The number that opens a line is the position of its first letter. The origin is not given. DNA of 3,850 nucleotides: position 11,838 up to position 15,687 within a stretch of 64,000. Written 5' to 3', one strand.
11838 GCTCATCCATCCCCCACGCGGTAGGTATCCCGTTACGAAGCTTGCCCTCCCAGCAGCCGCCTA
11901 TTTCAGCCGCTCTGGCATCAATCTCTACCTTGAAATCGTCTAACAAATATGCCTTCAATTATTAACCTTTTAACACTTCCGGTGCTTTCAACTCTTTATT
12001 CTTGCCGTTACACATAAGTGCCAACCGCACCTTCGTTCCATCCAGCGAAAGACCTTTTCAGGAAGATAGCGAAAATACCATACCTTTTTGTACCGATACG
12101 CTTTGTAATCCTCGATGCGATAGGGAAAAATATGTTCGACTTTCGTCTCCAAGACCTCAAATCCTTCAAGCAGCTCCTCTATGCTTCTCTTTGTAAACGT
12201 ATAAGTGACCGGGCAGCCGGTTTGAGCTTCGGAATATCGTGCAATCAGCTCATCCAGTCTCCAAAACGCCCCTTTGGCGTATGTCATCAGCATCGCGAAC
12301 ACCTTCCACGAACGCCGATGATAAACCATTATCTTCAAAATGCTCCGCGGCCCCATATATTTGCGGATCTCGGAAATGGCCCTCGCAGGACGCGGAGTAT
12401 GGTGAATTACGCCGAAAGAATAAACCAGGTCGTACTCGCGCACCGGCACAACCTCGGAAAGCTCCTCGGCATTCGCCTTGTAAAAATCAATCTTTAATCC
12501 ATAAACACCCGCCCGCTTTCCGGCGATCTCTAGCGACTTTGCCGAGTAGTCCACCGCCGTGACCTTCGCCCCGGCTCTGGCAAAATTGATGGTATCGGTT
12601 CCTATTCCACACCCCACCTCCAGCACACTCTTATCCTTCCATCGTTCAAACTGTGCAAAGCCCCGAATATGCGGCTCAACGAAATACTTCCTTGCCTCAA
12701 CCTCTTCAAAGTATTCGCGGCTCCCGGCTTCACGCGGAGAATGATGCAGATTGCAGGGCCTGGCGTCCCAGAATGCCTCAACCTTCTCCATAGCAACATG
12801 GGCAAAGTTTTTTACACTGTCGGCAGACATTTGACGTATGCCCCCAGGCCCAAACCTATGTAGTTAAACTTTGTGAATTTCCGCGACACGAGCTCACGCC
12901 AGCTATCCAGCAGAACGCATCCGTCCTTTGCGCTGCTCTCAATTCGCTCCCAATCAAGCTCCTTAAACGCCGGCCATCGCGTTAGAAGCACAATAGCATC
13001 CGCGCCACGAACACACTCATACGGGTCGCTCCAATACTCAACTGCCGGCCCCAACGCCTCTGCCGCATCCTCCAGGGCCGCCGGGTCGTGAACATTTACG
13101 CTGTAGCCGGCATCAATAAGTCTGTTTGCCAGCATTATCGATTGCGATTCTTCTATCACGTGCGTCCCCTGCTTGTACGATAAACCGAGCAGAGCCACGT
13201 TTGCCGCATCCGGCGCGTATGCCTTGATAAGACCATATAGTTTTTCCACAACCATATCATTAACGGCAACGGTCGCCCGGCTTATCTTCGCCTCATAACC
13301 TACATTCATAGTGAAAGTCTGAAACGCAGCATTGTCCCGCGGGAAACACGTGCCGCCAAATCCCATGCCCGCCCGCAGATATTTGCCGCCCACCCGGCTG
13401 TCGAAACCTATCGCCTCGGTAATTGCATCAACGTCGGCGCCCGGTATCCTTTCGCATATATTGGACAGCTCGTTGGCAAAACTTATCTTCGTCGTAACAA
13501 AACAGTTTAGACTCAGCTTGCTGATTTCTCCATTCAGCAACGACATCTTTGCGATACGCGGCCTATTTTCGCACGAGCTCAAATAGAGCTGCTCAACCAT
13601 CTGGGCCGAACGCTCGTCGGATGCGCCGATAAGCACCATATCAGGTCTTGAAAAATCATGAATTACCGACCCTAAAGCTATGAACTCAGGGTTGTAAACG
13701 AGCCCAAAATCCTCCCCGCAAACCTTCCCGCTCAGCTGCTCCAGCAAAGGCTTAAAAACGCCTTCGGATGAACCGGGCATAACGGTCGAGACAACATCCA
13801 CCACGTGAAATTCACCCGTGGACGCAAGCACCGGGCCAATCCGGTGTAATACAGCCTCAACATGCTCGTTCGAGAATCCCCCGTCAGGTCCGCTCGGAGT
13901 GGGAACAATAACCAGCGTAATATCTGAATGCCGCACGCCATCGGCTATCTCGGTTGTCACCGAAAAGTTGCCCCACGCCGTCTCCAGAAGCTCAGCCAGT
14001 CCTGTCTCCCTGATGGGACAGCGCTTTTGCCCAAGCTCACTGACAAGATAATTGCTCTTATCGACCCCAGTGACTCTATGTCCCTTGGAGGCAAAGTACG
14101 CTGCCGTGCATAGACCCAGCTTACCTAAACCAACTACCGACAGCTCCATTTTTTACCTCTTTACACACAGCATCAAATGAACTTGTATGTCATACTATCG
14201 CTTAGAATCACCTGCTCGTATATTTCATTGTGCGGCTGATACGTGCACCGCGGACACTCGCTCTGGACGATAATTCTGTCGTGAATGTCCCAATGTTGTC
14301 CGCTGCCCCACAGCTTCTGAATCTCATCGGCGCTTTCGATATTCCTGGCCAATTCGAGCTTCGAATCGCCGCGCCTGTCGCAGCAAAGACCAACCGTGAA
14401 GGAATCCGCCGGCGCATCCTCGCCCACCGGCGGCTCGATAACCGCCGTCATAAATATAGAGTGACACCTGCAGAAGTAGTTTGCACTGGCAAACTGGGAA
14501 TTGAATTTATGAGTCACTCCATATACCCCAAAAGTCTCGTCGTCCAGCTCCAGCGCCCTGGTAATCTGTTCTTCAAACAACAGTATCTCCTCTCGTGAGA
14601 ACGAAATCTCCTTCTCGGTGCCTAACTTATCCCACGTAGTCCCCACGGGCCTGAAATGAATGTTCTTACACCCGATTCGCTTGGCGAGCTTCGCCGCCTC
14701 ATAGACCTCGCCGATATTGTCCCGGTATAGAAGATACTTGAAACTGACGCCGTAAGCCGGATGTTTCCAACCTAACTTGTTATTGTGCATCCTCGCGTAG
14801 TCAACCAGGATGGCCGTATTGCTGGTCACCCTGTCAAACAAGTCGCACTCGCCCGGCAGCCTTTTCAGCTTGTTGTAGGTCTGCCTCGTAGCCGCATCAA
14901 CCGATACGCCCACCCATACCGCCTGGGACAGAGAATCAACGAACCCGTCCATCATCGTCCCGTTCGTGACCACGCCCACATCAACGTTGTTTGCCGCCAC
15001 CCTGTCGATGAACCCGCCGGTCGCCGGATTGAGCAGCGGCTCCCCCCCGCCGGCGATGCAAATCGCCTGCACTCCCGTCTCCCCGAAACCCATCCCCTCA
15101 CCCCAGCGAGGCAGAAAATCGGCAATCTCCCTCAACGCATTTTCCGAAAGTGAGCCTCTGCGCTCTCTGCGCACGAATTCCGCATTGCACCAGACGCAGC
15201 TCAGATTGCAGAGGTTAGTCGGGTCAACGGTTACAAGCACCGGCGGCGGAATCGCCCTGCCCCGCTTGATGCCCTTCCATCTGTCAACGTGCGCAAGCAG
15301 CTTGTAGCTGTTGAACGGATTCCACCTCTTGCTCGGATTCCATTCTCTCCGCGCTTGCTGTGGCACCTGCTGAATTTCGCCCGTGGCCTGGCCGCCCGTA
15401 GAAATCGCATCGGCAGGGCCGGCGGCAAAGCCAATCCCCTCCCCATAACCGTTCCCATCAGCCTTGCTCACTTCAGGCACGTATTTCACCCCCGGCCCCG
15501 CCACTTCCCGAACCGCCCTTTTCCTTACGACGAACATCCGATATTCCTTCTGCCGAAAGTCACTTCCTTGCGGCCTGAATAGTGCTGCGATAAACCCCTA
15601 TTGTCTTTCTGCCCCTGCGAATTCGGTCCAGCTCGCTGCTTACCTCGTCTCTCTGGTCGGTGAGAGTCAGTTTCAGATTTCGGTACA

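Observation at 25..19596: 19.6-kb operon of TPR-decorated glycosyltransferase/methyltransferase megaenzymes directly downstream of flgK-flgL: candidate protein (flagellin?) glycosylation machine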

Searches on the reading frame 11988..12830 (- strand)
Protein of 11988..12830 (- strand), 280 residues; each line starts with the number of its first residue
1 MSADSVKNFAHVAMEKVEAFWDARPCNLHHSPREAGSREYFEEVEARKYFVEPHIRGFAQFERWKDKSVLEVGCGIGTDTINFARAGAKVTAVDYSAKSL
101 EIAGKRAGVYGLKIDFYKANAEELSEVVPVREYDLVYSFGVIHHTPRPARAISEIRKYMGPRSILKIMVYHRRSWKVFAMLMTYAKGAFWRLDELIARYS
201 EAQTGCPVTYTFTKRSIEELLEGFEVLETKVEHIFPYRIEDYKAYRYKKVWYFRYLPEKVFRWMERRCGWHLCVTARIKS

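Call 3: search_protein_families(library=pfam, proteins=[window:11988-12830:-], max_evalue=0.01)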
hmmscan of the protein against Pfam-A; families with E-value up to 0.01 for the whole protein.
window:11988-12830:- (280 aa): 9 families
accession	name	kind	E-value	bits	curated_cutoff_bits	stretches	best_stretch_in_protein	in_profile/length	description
PF13649.12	Methyltransf_25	-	3.7e-18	66.4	27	1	69-160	1-94/97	Methyltransferase domain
PF08241.18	Methyltransf_11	-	3.7e-17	63.2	21.2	1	70-164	1-92/95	Methyltransferase domain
PF13489.12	Methyltransf_23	-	2.3e-16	60.4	27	1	63-224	20-159/164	Methyltransferase domain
PF13847.12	Methyltransf_31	-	2.4e-16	60.1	27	1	65-191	3-114/145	Methyltransferase domain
PF08242.18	Methyltransf_12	-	2.6e-16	60.6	30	1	70-163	1-96/98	Methyltransferase domain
PF09445.16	Methyltransf_15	-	7.2e-06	26.1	22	1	68-128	3-65/165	RNA cap guanine-N2 methyltransferase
PF03848.20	TehB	-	0.00019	21.4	20.4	1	66-144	31-107/193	Tellurite resistance protein TehB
PF05175.20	MTS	-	0.001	19.2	23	1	64-136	30-102/170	Methyltransferase small domain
PF08003.17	Methyltransf_9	-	0.0076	15.7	23.8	0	63-158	113-208/315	Protein of unknown function (DUF1698)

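Call 8: search_protein_families(library=ncbifam, proteins=[window:11988-12830:-], max_evalue=0.001)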
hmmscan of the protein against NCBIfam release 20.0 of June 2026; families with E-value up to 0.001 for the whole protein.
window:11988-12830:- (280 aa): 33 families (the best 25 are shown)
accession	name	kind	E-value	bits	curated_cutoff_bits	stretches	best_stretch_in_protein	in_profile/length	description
TIGR01983.1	UbiG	equivalog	1.2e-14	54.2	102.95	1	48-181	30-164/228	bifunctional 2-polyprenyl-6-hydroxyphenol methylase/3-demethylubiquinol 3-O-methyltransferase UbiG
NF043040.1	corrin_prot_MT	hypoth_equivalog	1e-13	51.2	180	1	65-138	41-116/216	corrinoid protein-associated methyltransferase CpaM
TIGR01934.1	MenG_MenH_UbiE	subfamily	2.6e-11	43.2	158.35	1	63-222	37-190/223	ubiquinone/menaquinone biosynthesis methyltransferase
TIGR04290.1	meth_Rta_06860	hypoth_equivalog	1.2e-10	41.2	300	1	65-161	49-144/226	TIGR04290 family methyltransferase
NF045649.1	2X_seleno_MduS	exception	4.1e-10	39.1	380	1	58-139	34-116/338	methyltransferase domain-containing selenoprotein MduS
TIGR02072.1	BioC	equivalog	4.5e-09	36.5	184.95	1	64-165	33-130/244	malonyl-ACP O-methyltransferase BioC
TIGR04345.1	ovoA_Cterm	equivalog_domain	6.7e-09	35.6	170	1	58-103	34-79/242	putative 4-mercaptohistidine N1-methyltransferase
TIGR02021.1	BchM-ChlM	equivalog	9.4e-09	35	158.9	1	65-147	54-133/218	magnesium protoporphyrin IX methyltransferase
NF001244.0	PRK00216.1-5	equivalog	1.5e-08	34.2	216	1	62-226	45-206/236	bifunctional demethylmenaquinone methyltransferase/2-methoxy-6-polyprenyl-1,4-benzoquinol methylase UbiE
NF040539.1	AST_met_ArsM_2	exception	5.1e-08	33.1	240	1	66-164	57-160/262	putative arsinothricin biosynthesis methyltransferase ArsM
NF011529.0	PRK14968.1-3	equivalog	6e-07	29.1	162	1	64-120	33-90/198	putative methyltransferase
NF041537.1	ArsM_AhpD_UU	exception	1.3e-06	27.5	510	1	66-163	77-176/345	arsenite methyltransferase/AhpD domain selenoprotein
NF008264.0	PRK11036.1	equivalog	2e-06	27.4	366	1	66-174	45-154/261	tRNA uridine 5-oxyacetic acid(34) methyltransferase CmoM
NF041536.1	ArsM_DUF2284_UU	exception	2.5e-06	26.1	575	1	66-164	77-177/459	arsenite methyltransferase/DUF2284 domain selenoprotein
NF004851.0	PRK06202.1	equivalog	3.7e-06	26.5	243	1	65-145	60-142/237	hypothetical protein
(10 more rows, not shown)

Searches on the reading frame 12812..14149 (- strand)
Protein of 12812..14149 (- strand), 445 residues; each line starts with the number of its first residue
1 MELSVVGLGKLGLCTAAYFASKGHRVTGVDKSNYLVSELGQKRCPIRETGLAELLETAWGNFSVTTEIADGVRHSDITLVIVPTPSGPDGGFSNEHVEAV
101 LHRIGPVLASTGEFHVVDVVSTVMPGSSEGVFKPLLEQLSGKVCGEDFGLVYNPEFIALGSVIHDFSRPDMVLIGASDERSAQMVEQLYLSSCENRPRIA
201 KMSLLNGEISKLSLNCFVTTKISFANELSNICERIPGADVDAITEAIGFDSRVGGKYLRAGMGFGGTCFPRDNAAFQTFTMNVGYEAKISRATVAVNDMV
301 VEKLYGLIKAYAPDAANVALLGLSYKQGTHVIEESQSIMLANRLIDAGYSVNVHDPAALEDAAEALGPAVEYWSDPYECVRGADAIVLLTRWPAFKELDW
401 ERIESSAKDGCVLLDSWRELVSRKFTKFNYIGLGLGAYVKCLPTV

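Call 3: search_protein_families(library=pfam, proteins=[window:12812-14149:-], max_evalue=0.01)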
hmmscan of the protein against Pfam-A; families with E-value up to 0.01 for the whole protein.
window:12812-14149:- (445 aa): 5 families
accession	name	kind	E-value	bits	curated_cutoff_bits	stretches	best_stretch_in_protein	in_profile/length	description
PF03721.20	UDPG_MGDP_dh_N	-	1.4e-42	145.8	27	1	1-188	1-187/187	UDP-glucose/GDP-mannose dehydrogenase family, NAD binding domain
PF00984.24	UDPG_MGDP_dh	-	2e-26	92.3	25.4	1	208-298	4-93/94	UDP-glucose/GDP-mannose dehydrogenase family, central domain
PF03720.21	UDPG_MGDP_dh_C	-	5.8e-23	81.7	30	1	319-416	1-97/103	UDP-glucose/GDP-mannose dehydrogenase family, UDP binding domain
PF03446.21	NAD_binding_2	-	1.2e-05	25.8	21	0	3-84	2-65/161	NAD binding domain of 6-phosphogluconate dehydrogenase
PF03807.23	F420_oxidored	-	0.0016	19.5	21.6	0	340-404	14-80/94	NADP oxidoreductase coenzyme F420-dependent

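Call 8: search_protein_families(library=ncbifam, proteins=[window:12812-14149:-], max_evalue=0.001)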
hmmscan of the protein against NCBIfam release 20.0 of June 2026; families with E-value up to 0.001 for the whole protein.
window:12812-14149:- (445 aa): 7 families
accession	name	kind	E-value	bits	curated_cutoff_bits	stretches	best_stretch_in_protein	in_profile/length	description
TIGR03026.1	NDP-sugDHase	subfamily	2.2e-103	346.2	189.8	1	1-415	1-410/413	nucleotide sugar dehydrogenase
NF041297.1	UDPGDh_AglM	equivalog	1.5e-91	307.5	670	1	1-423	1-419/429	UDP-glucose 6-dehydrogenase AglM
NF047673.2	TeichurnBiosyTuaD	equivalog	1.2e-75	255.3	700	1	3-416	4-410/439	UDP-glucose 6-dehydrogenase TuaD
NF040825.1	UDPMaNacDH_Arch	equivalog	3.7e-39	134.8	750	1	1-437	1-417/418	UDP-N-acetyl-D-mannosamine dehydrogenase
NF008286.0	PRK11064.1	equivalog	4.8e-27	94.6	459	1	3-405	6-409/420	UDP-N-acetyl-D-mannosamine dehydrogenase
NF011729.0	PRK15182.1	equivalog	4.4e-18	65.3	592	1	3-415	9-411/425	Vi polysaccharide biosynthesis UDP-N-acetylglucosamine C-6 dehydrogenase TviB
NF011631.0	PRK15057.1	equivalog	1.6e-17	63.7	757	1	1-361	1-342/388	UDP-glucose 6-dehydrogenase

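Call 10: find_encoding_contigs(protein=window:12812-14149:-, flank=10000, max_places=6)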
Protein window:12812-14149:- (445 aa): 2 contigs read that carry it; 2 places shown.
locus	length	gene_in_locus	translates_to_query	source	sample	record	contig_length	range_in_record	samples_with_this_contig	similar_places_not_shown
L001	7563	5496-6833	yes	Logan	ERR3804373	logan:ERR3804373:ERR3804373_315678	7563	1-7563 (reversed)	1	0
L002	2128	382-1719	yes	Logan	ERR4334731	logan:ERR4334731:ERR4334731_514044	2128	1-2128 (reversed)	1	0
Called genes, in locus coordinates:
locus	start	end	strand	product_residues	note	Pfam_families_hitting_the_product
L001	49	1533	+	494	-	PF00515:TPR_1 (faint), PF07719:TPR_2 (faint), PF13176:TPR_7 (faint), PF13424:TPR_12 (weak), PF13432:TPR_16 (weak), PF13424:TPR_12 (weak), PF00534:Glycos_transf_1, PF13692:Glyco_trans_1_4, +4 more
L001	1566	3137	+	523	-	PF00535:Glycos_transf_2, PF13641:Glyco_tranf_2_3, PF14559:TPR_19 (faint)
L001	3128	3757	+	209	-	PF21033:RMD1-3 (faint), PF25063:ARM_TT21_C (faint), PF25064:ARM_TT21_5th (faint), PF00515:TPR_1 (faint), PF07719:TPR_2 (faint), PF13176:TPR_7 (faint), PF13432:TPR_16 (weak), PF14559:TPR_19, +7 more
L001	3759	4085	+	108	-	PF05400:FliT (weak)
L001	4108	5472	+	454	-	PF04055:Radical_SAM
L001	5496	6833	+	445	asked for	PF03446:NAD_binding_2 (faint), PF03721:UDPG_MGDP_dh_N, PF00984:UDPG_MGDP_dh, PF03720:UDPG_MGDP_dh_C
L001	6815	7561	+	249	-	?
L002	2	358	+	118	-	?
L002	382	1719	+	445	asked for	PF03446:NAD_binding_2 (faint), PF03721:UDPG_MGDP_dh_N, PF00984:UDPG_MGDP_dh, PF03720:UDPG_MGDP_dh_C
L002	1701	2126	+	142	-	?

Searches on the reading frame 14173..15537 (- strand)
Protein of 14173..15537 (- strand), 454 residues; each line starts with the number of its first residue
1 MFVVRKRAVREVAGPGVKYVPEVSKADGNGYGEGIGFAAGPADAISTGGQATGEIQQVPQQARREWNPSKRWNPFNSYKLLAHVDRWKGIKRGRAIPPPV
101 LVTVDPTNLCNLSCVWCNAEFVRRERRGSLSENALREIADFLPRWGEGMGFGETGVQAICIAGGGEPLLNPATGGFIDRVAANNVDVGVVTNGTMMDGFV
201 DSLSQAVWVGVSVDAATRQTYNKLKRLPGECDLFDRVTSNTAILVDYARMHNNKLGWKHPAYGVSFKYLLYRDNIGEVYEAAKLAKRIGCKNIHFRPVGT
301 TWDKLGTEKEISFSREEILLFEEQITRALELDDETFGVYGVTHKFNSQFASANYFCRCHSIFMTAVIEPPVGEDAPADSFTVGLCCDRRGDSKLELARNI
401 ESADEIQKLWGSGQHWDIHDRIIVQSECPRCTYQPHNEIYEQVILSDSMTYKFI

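Call 3: search_protein_families(library=pfam, proteins=[window:14173-15537:-], max_evalue=0.01)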
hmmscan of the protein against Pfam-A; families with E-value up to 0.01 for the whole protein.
window:14173-15537:- (454 aa): 1 family
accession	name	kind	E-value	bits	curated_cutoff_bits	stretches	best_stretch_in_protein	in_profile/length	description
PF04055.27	Radical_SAM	-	3.4e-12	47.3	29.5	1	106-224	3-120/166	Radical SAM superfamily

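Call 8: search_protein_families(library=ncbifam, proteins=[window:14173-15537:-], max_evalue=0.001)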
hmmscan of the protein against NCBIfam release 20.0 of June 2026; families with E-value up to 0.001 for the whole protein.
window:14173-15537:- (454 aa): 24 families
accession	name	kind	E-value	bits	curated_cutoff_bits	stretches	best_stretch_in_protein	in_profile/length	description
TIGR04317.1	W_rSAM_matur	equivalog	7.3e-15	54.9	380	1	102-295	6-181/349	tungsten cofactor oxidoreductase radical SAM maturase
NF038283.1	viperin_w_prok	equivalog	1.7e-13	50.4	180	1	107-252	9-151/281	viperin family antiviral radical SAM protein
TIGR02668.1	moaA_archaeal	equivalog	4.1e-12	45.7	325.25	1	107-225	17-128/303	GTP 3',8-cyclase MoaA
NF001199.0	PRK00164.2-1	equivalog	1.3e-09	37.6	231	1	107-227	19-132/308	GTP 3',8-cyclase MoaA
TIGR02666.1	moaA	equivalog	2.1e-09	36.8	284.05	1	107-226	17-135/336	GTP 3',8-cyclase MoaA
TIGR04163.1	rSAM_cobopep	equivalog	7.6e-09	34.8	375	1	101-249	65-213/428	peptide-modifying radical SAM enzyme CbpB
TIGR03962.1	mycofact_rSAM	equivalog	2.6e-08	33.4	265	1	95-242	7-145/339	mycofactocin radical SAM maturase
TIGR04251.1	SCM_rSAM_ScmF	equivalog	4.6e-08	32.8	400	1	107-239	11-136/353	SynChlorMet cassette radical SAM/SPASM protein ScmF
TIGR04545.1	rSAM_ahbD_hemeb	equivalog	7.5e-07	28.9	500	1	102-294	2-171/339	heme b synthase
TIGR04466.1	rSAM_BlsE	equivalog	8.4e-07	28.7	400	1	109-232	12-125/327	cytosylglucuronate decarboxylase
NF012164.0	AlbA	equivalog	2.1e-06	26.4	850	1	95-225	108-231/442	subtilosin maturase AlbA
TIGR04311.1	rSAM_Geo_metal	subfamily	2.3e-06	27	400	1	101-290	4-179/423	radical SAM/SPASM family putative metalloenzyme maturase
TIGR04053.2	TIGR04053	equivalog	4.2e-06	26.2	395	1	99-232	7-136/366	TIGR04053 family radical SAM/SPASM domain-containing protein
TIGR04054.1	rSAM_NirJ1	equivalog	8.3e-06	24.6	650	1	101-217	37-146/387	putative heme d1 biosynthesis radical SAM protein NirJ1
TIGR02495.1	NrdG2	equivalog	9.8e-06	25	131.15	1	110-217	26-125/193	anaerobic ribonucleoside-triphosphate reductase activating protein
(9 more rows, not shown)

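Call 58: search_solved_structures(query=window:14173-15537:-, max_evalue=0.01)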
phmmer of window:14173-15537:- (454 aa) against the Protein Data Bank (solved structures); distinct sequences matched with E-value up to 0.01: 3.
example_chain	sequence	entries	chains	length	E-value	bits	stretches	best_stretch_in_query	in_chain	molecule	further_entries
8wm2_A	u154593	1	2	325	8.3e-05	24.5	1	107-214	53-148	Fe-S radical SAM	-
7vob_C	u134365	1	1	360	0.0016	20.3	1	108-232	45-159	Cytosylglucuronate decarboxylase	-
7voc_C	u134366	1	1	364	0.0016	20.2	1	108-232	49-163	Cytosylglucuronate decarboxylase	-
